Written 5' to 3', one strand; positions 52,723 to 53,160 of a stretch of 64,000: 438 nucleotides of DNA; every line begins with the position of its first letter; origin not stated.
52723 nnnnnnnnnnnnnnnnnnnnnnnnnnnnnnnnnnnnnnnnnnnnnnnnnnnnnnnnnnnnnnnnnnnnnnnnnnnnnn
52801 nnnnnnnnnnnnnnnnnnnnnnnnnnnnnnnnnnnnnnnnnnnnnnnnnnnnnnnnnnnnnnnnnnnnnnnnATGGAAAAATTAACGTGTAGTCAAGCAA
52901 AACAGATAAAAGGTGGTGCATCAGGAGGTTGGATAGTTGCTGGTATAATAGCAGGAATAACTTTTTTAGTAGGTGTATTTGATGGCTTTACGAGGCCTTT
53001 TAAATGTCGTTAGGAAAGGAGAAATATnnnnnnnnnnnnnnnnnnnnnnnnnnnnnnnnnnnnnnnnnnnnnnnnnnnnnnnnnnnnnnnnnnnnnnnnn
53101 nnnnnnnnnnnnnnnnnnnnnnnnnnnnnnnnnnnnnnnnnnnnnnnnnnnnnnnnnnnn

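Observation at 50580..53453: Compact two-peptide (class IIb-like) bacteriocin locus inserted between a tRNA-Arg gene and rpsU; both peptide genes missing from the ORF track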

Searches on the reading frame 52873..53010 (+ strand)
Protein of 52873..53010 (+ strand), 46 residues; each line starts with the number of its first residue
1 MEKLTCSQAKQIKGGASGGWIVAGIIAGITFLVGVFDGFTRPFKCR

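Call 6: search_protein_families(library=pfam, proteins=[window:52873-53010:+], max_evalue=1)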
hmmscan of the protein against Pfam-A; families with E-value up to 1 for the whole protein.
seq(46 aa): 0 families

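Call 7: search_protein_families(library=ncbifam, proteins=[window:52873-53010:+], max_evalue=1)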
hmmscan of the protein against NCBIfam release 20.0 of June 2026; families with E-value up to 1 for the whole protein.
seq(46 aa): 2 families
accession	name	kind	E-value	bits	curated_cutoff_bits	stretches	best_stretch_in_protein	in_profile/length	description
NF033383.2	induct_EntF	subfamily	0.053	13.8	35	1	2-18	3-19/40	EntF family bacteriocin induction factor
NF045747.1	MPN313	equivalog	0.15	12.4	100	1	1-27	1-27/87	MPN313 family protein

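Call 9: find_homologous_proteins(query=window:52873-53010:+, max_evalue=10)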
Query seq(46 aa) (46 aa): 23 proteins with E <= 10 among 23 candidates.
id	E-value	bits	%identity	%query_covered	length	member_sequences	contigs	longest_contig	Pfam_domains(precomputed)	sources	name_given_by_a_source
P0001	2.9e-21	91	89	100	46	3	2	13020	-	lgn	-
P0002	4.3e-20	87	85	100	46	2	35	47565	-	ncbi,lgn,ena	-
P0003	1.3e-18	83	83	100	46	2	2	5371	-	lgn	-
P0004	3.6e-18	81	80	100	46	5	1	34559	-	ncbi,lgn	-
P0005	3.7e-17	78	80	100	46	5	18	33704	-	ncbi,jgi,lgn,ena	jgi:hypothetical protein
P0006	1.2e-16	76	76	100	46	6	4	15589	-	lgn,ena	-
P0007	1.4e-16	76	80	100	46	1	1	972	-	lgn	-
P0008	2.2e-15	73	76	100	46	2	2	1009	-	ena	-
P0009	2.4e-15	72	76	100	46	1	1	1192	-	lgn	-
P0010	3.1e-15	72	74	100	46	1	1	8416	-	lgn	-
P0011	3.7e-15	72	72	100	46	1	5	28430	-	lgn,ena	-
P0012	3.8e-15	72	75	96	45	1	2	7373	-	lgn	-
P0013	7.7e-15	71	72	100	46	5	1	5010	-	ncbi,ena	-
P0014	9.6e-15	71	74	100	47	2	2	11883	-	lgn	-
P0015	1.1e-14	70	79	100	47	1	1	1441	-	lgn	-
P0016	1.5e-14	70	70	100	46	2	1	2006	-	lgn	-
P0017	1.6e-14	70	72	100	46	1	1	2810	-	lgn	-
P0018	1.8e-14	70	75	96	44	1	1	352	-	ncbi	-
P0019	2.8e-14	69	70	100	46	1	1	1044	-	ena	-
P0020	3.1e-14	69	72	100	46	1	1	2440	-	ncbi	-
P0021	5.6e-14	68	70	100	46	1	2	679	-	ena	-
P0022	2.2e-13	66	70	100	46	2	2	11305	-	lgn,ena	-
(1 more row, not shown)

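Call 21: search_solved_structures(query=A1, max_evalue=10)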
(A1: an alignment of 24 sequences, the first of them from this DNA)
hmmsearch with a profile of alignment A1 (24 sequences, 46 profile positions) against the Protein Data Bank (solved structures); distinct sequences matched with E-value up to 10: 3.
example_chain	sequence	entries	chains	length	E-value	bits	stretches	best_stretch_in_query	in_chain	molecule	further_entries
2f9c_A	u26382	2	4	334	1.4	12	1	8-23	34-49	Hypothetical protein YDCK | Putative transferase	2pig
6vgt_A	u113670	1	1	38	2.6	11.1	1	13-33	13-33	cytolysin L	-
2pyx_A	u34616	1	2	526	3.3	10.8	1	11-27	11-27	Tryptophan halogenase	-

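Call 79: search_protein_families(library=ncbifam, alignment_id=A1, max_evalue=0.1)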
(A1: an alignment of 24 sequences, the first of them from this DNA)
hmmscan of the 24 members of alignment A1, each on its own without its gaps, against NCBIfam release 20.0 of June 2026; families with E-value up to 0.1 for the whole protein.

A. member 1, seq(46 aa): 1 family
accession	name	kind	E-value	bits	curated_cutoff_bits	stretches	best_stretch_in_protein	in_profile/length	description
NF033383.2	induct_EntF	subfamily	0.053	13.8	35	1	2-18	3-19/40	EntF family bacteriocin induction factor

B. families by the number of members that match (of 24 scanned): 13 families
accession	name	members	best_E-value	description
NF038034.1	lactGbeta_entB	10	4e-05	lactococcin G-beta/enterocin 1071B family bacteriocin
TIGR03949.1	bact_IIb_cerein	9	2.2e-06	class IIb bacteriocin, lactobin A/cerein 7B family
NF047798.1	leader_Chryseo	6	0.00041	bacteriocin-like protein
NF038035.1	lactGalph_entA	5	0.0063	lactococcin G-alpha/enterocin 1071A family bacteriocin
NF033383.2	induct_EntF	4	0.015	EntF family bacteriocin induction factor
TIGR01847.1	bacteriocin_sig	3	0.0019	bacteriocin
NF045747.1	MPN313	3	0.009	MPN313 family protein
NF038158.1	lant_leader_L1b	2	0.0084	class I lanthipeptide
TIGR04149.1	GG_sam_targ_CFB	2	0.0092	TIGR04149 family rSAM-modified RiPP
TIGR04145.2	Firmicu_CTERM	1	0.047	Firmicu-CTERM sorting domain-containing protein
TIGR03351.1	PhnX-like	1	0.055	phosphonatase-like hydrolase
NF042994.1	AntiSigF_NrsF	1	0.061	anti-sigma-F factor NrsF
NF002728.1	PRK02624.1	1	0.081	photosystem II reaction center phosphoprotein PsbH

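Call 80: search_protein_families(library=ncbifam, proteins=[P0009, P0011, P0012, P0016, P0017, P0021], max_evalue=0.01)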
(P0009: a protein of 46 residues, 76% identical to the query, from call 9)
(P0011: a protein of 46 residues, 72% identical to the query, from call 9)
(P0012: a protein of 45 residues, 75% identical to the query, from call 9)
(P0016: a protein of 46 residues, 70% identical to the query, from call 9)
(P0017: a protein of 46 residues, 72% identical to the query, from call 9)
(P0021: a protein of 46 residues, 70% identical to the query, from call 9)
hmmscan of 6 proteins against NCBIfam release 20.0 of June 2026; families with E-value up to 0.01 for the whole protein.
P0009 (46 aa): 3 families
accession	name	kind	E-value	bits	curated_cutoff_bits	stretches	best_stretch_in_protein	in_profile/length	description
NF038034.1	lactGbeta_entB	subfamily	6.9e-05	23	37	1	4-40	1-37/38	lactococcin G-beta/enterocin 1071B family bacteriocin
TIGR03949.1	bact_IIb_cerein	subfamily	0.00039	20.1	21.5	1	3-38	3-44/45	class IIb bacteriocin, lactobin A/cerein 7B family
TIGR01847.1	bacteriocin_sig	domain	0.0079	16.7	15.7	0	4-15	4-15/15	bacteriocin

P0011 (46 aa): 1 family
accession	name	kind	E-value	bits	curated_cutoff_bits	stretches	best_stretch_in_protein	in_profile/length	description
NF047798.1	leader_Chryseo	domain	0.0018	18.4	23.5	1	2-15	5-18/18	bacteriocin-like protein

P0012 (45 aa): 0 families

P0016 (46 aa): 0 families

P0017 (46 aa): 1 family
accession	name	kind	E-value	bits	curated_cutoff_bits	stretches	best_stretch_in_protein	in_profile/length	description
NF038034.1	lactGbeta_entB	subfamily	0.0042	17.3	37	1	4-40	1-37/38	lactococcin G-beta/enterocin 1071B family bacteriocin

P0021 (46 aa): 1 family
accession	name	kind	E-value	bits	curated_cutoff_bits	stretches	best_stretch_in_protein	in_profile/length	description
NF038034.1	lactGbeta_entB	subfamily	0.0072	16.5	37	0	4-38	1-35/38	lactococcin G-beta/enterocin 1071B family bacteriocin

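Call 81: search_protein_families(library=ncbifam, proteins=[P0005, P0006, P0008, P0010, P0014, P0015, P0018, P0019, P0020, P0022], max_evalue=0.001)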
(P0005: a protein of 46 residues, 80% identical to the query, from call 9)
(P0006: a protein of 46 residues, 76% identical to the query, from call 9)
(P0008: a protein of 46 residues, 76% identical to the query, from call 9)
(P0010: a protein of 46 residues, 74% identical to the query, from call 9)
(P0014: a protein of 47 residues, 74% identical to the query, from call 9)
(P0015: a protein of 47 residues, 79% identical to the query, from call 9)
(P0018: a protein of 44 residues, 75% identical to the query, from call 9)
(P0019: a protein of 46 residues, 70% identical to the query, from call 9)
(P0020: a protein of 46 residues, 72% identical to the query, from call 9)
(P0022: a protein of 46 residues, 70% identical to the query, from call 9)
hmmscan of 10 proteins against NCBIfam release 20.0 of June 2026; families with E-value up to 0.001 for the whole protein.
P0005 (46 aa): 0 families

P0006 (46 aa): 2 families
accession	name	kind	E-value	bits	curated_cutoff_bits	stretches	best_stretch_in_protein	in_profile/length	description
TIGR03949.1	bact_IIb_cerein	subfamily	0.00012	21.7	21.5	1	2-39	2-45/45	class IIb bacteriocin, lactobin A/cerein 7B family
NF047798.1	leader_Chryseo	domain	0.00041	20.5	23.5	1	3-15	6-18/18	bacteriocin-like protein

P0008 (46 aa): 0 families

P0010 (46 aa): 2 families
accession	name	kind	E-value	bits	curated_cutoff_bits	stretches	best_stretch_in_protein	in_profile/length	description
TIGR03949.1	bact_IIb_cerein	subfamily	2.2e-06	27.4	21.5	1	2-38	2-44/45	class IIb bacteriocin, lactobin A/cerein 7B family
NF038034.1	lactGbeta_entB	subfamily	4e-05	23.7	37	1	4-40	1-37/38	lactococcin G-beta/enterocin 1071B family bacteriocin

P0014 (47 aa): 0 families

P0015 (47 aa): 0 families

P0018 (44 aa): 1 family
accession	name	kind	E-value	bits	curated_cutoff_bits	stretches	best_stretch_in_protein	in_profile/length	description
TIGR03949.1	bact_IIb_cerein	subfamily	0.00013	21.7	21.5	1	2-36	3-44/45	class IIb bacteriocin, lactobin A/cerein 7B family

P0019 (46 aa): 0 families

P0020 (46 aa): 0 families

P0022 (46 aa): 0 families
